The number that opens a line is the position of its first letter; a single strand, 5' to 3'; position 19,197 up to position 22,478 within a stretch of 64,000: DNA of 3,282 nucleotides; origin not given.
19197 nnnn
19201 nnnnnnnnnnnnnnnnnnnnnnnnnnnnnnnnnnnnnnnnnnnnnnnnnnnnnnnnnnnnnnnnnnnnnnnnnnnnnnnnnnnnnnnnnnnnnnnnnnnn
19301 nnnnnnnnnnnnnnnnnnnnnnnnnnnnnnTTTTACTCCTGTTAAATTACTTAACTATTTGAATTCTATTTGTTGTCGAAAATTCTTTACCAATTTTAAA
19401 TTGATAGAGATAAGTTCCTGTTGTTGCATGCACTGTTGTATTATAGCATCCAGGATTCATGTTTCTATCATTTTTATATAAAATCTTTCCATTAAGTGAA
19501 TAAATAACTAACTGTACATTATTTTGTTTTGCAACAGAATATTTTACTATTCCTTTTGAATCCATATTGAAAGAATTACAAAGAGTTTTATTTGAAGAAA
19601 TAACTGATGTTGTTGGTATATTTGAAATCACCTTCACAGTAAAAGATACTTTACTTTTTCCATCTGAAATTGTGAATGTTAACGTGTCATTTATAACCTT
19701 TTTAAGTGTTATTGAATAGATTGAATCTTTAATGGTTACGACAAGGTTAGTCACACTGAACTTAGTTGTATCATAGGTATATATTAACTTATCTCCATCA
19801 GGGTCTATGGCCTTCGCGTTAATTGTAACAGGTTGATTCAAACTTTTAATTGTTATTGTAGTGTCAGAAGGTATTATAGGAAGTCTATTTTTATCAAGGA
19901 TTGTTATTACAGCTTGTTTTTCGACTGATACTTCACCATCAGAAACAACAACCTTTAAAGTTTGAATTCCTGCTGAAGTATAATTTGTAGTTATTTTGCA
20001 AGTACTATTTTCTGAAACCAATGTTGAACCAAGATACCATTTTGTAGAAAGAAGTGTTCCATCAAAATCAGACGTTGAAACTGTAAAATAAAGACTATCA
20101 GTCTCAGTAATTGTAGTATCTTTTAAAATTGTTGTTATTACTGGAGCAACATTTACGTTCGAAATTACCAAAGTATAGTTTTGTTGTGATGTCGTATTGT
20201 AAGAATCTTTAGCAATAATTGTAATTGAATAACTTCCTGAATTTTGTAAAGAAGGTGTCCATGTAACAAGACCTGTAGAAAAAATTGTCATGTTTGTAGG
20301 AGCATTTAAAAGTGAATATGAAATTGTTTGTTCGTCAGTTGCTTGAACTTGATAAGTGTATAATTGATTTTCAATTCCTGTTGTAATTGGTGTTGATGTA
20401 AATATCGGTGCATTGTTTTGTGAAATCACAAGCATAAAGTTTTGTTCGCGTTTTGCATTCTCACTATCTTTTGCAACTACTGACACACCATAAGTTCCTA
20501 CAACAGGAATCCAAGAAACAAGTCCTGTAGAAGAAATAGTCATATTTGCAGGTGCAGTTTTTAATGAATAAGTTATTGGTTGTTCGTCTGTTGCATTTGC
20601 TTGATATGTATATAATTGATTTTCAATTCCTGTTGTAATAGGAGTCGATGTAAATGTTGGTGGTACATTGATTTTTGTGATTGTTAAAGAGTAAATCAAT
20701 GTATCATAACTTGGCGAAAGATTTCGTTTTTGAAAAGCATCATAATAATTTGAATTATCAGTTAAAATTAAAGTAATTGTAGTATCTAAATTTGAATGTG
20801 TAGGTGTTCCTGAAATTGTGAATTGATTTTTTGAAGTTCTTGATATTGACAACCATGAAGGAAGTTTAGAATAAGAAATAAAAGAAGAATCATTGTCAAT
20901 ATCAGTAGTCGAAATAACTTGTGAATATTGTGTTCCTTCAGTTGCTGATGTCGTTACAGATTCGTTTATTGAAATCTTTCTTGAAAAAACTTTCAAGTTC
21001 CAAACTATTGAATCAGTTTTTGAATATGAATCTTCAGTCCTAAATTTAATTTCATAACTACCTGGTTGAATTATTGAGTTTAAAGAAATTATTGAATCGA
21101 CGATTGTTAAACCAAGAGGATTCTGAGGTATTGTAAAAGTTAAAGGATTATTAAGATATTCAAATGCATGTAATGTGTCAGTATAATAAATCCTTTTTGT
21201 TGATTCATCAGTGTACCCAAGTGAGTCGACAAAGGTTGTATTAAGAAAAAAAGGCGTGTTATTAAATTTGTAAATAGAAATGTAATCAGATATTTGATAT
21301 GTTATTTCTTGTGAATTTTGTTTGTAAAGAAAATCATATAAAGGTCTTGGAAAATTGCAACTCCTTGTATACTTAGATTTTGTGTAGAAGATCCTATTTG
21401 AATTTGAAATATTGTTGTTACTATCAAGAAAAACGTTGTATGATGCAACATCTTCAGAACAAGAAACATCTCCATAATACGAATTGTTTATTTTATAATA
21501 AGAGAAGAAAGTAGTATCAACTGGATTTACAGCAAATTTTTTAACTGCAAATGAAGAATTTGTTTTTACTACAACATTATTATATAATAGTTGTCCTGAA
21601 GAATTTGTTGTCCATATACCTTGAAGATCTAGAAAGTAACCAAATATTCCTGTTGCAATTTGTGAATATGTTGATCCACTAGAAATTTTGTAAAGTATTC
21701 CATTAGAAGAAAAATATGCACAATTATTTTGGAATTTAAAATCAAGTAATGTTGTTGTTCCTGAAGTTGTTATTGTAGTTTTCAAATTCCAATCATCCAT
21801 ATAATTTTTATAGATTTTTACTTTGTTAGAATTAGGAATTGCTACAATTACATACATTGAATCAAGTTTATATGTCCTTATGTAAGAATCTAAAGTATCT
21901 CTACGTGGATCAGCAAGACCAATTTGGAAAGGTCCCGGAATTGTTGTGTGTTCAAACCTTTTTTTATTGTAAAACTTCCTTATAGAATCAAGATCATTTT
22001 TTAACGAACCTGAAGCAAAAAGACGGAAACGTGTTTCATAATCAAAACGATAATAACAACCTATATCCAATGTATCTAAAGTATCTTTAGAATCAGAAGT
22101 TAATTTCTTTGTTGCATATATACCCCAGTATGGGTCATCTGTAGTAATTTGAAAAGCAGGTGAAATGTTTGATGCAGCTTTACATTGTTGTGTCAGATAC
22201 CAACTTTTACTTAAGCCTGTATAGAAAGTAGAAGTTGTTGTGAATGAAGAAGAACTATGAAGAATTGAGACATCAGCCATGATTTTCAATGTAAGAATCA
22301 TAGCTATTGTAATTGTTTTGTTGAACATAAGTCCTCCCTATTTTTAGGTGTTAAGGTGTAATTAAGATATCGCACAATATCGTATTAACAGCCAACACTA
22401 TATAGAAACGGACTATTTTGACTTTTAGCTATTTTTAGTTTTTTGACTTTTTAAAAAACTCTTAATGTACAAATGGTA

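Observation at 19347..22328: Phage-encoded T9SS cargo: giant Ig/cadherin-like repeat protein with Por secretion C-terminal domain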

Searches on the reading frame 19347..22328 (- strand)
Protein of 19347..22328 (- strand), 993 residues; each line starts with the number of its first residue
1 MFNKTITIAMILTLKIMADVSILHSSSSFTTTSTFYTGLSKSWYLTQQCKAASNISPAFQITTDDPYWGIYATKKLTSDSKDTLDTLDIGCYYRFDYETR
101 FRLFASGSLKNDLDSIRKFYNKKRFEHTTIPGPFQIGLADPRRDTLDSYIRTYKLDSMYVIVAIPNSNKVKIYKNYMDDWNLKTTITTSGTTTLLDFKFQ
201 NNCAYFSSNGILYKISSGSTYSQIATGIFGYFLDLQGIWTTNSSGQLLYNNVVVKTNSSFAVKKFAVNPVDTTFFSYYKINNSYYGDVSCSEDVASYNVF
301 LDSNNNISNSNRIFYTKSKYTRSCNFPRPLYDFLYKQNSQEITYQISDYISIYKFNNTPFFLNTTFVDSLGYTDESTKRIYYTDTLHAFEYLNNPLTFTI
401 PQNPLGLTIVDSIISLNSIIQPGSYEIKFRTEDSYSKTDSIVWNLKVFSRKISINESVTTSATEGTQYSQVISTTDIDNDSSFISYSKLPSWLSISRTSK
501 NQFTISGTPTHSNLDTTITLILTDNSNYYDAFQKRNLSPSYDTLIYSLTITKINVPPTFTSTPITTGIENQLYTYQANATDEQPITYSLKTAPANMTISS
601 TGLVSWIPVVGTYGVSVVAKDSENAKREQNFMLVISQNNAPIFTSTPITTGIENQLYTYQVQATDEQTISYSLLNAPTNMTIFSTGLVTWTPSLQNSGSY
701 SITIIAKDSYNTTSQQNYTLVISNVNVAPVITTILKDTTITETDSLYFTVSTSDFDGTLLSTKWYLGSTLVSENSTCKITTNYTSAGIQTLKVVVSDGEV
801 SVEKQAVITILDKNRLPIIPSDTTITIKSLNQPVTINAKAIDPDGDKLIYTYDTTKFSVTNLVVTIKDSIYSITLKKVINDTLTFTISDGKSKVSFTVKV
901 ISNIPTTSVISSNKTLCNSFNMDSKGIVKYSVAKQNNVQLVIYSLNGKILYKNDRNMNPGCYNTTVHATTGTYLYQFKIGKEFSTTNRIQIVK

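Call 3: search_protein_families(library=pfam, proteins=[window:19347-22328:-], max_evalue=1)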
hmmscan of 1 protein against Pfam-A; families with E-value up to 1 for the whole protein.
window:19347-22328:- (993 aa): 6 families
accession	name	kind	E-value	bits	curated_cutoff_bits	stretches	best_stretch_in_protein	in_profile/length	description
PF05345.18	He_PIG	-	6.2e-22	78.3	24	3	640-722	1-95/96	Putative Ig domain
PF17963.7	Big_9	-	1e-10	42.8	23.6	4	814-899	1-87/89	Bacterial Ig domain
PF18911.6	PKD_4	-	2.8e-05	24.5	27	1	726-805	1-78/85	PKD domain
PF00801.26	PKD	-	7.2e-05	23.1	23.5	1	745-809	16-79/80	PKD domain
PF00028.23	Cadherin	-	0.3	12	28.8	1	662-724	24-91/93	Cadherin domain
PF24665.1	DUF7652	-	0.41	11.3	27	0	871-910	37-74/105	Domain of unknown function (DUF7652)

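Call 4: search_protein_families(library=ncbifam, proteins=[window:19347-22328:-], max_evalue=1)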
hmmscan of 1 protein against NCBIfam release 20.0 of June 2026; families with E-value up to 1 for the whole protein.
window:19347-22328:- (993 aa): 2 families
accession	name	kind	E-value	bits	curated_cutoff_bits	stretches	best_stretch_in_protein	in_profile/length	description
NF012211.1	tand_rpt_95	domain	3.6e-09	36.4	90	3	737-823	5-97/98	tandem-95 repeat protein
TIGR04183.1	Por_Secre_tail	domain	0.0023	17.9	23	1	927-989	10-69/72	T9SS type A sorting domain-containing protein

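Call 7: search_dna_similar(query=window:19347-22328:-, collection=phages, mode=protein, max_rows=25)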
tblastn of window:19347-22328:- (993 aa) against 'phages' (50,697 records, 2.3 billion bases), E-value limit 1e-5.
No match.

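Call 9: search_protein_families(library=phrogs, proteins=[window:19347-22328:-], max_evalue=0.001)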
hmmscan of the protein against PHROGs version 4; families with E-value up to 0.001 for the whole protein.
window:19347-22328:- (993 aa): 0 families

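Call 10: find_homologous_proteins(query=window:19347-22328:-, max_evalue=0.001)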
Query window:19347-22328:- (993 aa): 19 proteins with E <= 0.001 among 8000 candidates.
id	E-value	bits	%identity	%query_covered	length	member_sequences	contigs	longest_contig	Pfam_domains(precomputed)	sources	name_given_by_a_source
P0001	0.0e+0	2160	100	100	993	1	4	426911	PF17963.8,PF05345.19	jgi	jgi:hypothetical protein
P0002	0.0e+0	1950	89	100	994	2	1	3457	PF17963.8,PF05345.19,PF18911.7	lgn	-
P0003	0.0e+0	1839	85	100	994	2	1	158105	PF17963.8,PF05345.19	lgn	-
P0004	1.1e-269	916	39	72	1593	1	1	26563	PF00801.27,PF17963.8,PF17892.8,PF17803.8,PF19076.7,PF24908.1,PF05345.19,PF18911.7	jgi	jgi:hypothetical protein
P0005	7.1e-265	900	53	55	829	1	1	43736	-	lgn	-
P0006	6.0e-244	830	43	65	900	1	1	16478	PF07495.20,PF17963.8,PF05345.19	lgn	-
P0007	2.0e-236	806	38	81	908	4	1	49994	PF17963.8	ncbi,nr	ncbi:MAG: Ig-like domain-containing protein [Candidatus Nanoarchaeia archaeon]|nr:Ig-like domain-con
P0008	2.7e-236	805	36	86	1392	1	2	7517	PF17963.8,PF24908.1,PF05345.19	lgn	-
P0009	7.3e-208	711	42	100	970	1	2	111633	PF17963.8,PF05345.19,PF18911.7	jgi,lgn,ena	jgi:hypothetical protein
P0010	9.7e-204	697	38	81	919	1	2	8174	PF05345.19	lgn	-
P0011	1.1e-198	681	38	81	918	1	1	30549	-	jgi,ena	-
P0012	1.9e-158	548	34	100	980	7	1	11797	PF17963.8,PF05345.19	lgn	-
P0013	1.0e-61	227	29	42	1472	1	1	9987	PF17963.8,PF18957.7,PF24908.1,PF05345.19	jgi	jgi:hypothetical protein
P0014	2.5e-16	77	33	20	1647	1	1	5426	PF17963.8,PF11617.14,PF13385.14,PF03793.25,PF07705.18,PF13243.13,PF24908.1,PF05345.19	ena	-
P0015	1.1e-14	72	21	17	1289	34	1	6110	PF17963.8,PF13517.13,PF05345.19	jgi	-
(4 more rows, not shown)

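Call 13: find_encoding_contigs(protein=P0001, flank=10000, max_places=6)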
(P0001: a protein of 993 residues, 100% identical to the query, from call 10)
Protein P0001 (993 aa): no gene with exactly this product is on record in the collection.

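Call 14: find_related_loci(query=window:19347-22328:-, collection=viral_contigs, flank=10000)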
Query window:19347-22328:- (993 aa) in viral_contigs; peptide patterns used: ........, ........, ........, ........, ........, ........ (x = any residue, [..] = any of these).
8 stretches matched a pattern, but none encodes a relative of the query by tblastn (E <= 1e-3).

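Call 15: find_encoding_contigs(protein=P0003, flank=10000, max_places=4)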
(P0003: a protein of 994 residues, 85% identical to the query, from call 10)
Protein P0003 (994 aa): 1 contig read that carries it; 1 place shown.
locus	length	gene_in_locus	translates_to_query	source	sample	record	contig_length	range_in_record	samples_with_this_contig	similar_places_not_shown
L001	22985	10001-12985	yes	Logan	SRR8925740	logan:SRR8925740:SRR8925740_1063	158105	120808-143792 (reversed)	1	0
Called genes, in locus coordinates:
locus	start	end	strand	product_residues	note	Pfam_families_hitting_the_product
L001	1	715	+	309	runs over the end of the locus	PF22751:DUF488-N3a, PF22175:Ogg-HhH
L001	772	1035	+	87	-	-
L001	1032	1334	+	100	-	PF00085:Thioredoxin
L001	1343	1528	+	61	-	-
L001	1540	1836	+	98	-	-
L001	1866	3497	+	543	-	PF00004:AAA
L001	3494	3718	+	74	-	-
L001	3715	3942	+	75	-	-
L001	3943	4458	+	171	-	-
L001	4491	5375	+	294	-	PF01966:HD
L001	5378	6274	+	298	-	-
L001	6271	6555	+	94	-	-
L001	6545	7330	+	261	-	-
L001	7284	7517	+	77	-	PF07432:Hc1 (weak)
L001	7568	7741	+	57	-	-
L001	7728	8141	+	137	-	PF00436:SSB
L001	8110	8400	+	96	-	-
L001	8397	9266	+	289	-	PF02195:ParB_N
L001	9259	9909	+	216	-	-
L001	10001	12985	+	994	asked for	PF05345:He_PIG, PF17963:Big_9 (weak)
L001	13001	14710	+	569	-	PF00795:CN_hydrolase, PF02540:NAD_synthase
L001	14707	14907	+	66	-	-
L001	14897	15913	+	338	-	PF00586:AIRS, PF02769:AIRS_C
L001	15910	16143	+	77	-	-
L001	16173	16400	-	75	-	-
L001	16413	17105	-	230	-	PF27674:DUF8361 (weak)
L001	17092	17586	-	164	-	-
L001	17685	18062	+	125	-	PF08761:dUTPase_2 (faint)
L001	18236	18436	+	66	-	-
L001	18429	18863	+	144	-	-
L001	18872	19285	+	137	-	-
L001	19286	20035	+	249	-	PF13672:PP2C_2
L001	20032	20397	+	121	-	PF24746:DUF7694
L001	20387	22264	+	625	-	PF00069:Pkinase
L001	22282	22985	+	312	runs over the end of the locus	-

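Call 32: find_encoding_contigs(protein=P0009, flank=10000, max_places=3)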
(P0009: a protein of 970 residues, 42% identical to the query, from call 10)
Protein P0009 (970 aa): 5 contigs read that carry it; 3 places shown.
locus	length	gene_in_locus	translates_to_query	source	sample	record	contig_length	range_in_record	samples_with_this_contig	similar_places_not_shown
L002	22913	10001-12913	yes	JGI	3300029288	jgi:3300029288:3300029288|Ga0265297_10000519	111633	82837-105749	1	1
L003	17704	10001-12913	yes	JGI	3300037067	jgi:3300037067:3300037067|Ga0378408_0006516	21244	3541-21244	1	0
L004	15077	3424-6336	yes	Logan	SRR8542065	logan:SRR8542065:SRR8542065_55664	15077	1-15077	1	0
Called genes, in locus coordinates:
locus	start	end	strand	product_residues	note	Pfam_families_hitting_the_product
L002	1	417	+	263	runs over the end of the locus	PF08867:FRG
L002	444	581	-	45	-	-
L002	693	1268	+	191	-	PF22175:Ogg-HhH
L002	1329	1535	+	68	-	-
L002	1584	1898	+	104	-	PF00085:Thioredoxin, PF13098:Thioredoxin_2, PF13905:Thioredoxin_8 (faint)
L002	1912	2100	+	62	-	-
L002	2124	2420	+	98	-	-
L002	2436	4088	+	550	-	PF00004:AAA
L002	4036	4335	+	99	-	-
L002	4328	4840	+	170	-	-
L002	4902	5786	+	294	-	PF07514:TraI_2 (faint), PF01966:HD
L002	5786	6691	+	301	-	-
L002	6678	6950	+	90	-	-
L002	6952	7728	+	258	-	-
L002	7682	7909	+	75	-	PF07432:Hc1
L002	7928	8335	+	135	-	PF00436:SSB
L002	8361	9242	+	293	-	PF02195:ParB_N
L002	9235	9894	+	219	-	-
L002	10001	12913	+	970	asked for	PF17963:Big_9 (faint), PF05345:He_PIG (faint), PF18911:PKD_4 (weak)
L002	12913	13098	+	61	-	-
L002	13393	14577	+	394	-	PF02540:NAD_synthase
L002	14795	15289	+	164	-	-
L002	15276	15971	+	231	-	PF27674:DUF8361 (weak)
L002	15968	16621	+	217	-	PF13578:Methyltransf_24 (faint)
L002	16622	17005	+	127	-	PF08761:dUTPase_2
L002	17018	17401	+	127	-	-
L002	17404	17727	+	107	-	-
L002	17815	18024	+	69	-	-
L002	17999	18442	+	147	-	-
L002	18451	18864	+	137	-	-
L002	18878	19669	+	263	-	PF13672:PP2C_2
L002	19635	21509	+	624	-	PF00069:Pkinase (weak)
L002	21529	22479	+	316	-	-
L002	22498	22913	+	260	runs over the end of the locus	PF00092:VWA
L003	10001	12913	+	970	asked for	PF17963:Big_9 (faint), PF05345:He_PIG (faint), PF18911:PKD_4 (weak)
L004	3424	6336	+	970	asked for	PF17963:Big_9 (faint), PF05345:He_PIG (faint), PF18911:PKD_4 (weak)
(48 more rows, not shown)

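Call 33: find_encoding_contigs(protein=P0007, flank=10000, max_places=3)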
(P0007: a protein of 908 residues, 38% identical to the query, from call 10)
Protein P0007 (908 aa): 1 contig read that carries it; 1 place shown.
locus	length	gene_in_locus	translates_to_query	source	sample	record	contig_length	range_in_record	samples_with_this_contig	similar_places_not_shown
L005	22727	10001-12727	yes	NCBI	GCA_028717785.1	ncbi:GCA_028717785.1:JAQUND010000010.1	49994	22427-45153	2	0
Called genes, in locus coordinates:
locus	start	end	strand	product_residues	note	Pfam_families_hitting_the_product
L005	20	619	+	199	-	PF22175:Ogg-HhH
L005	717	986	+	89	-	-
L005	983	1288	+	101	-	PF00085:Thioredoxin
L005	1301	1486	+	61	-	-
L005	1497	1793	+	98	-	-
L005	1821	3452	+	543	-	PF00004:AAA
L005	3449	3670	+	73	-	-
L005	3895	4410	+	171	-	-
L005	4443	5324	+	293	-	PF01966:HD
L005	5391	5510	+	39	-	-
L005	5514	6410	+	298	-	-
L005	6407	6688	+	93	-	-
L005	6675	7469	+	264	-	-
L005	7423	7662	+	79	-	PF07432:Hc1 (weak)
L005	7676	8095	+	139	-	PF00436:SSB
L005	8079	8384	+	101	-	-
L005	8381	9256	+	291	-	PF02195:ParB_N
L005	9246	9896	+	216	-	-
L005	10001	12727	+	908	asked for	PF17963:Big_9 (faint)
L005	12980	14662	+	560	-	PF00795:CN_hydrolase, PF02540:NAD_synthase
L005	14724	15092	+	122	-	-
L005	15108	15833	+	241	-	-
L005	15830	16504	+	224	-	PF13578:Methyltransf_24 (weak)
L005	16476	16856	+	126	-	PF08761:dUTPase_2 (weak)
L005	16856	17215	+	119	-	-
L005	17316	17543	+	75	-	-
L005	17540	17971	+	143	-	-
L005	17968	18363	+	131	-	-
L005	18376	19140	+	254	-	PF13672:PP2C_2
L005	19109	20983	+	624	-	-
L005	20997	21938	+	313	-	-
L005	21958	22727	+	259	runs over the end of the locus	PF00092:VWA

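Call 46: find_related_loci(query=A1, collection=viral_contigs, flank=10000)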
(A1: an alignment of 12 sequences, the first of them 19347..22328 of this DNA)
Query A1 (993 aa) in viral_contigs; peptide patterns used: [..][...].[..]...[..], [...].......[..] (x = any residue, [..] = any of these).
90 stretches matched a pattern; 1 encode a relative of the query (tblastn E <= 1e-3); 1 distinct loci.
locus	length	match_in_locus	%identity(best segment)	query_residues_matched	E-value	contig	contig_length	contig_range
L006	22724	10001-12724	38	1-993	7e-156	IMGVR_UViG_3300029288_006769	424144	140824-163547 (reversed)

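Call 71: find_related_loci(query=A1, collection=genome_contigs, flank=5000)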
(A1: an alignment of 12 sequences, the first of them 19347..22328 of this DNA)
Query A1 (993 aa) in genome_contigs; peptide patterns used: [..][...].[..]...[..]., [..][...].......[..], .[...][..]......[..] (x = any residue, [..] = any of these).
68 stretches matched a pattern; 2 encode a relative of the query (tblastn E <= 1e-3); 2 distinct loci.
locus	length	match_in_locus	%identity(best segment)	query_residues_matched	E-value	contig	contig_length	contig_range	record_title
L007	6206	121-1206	22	630-974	2e-15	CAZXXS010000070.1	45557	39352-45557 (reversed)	MAG TPA_asm: uncultured Cytophagia bacterium isolate binchicken_co219_432 genome assembly, contig: k141_595264, whole ge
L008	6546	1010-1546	31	631-861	7e-15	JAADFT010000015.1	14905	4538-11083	MAG: Calditrichota bacterium isolate M_MaxBin.061 contig-127_11235, whole genome shotgun sequence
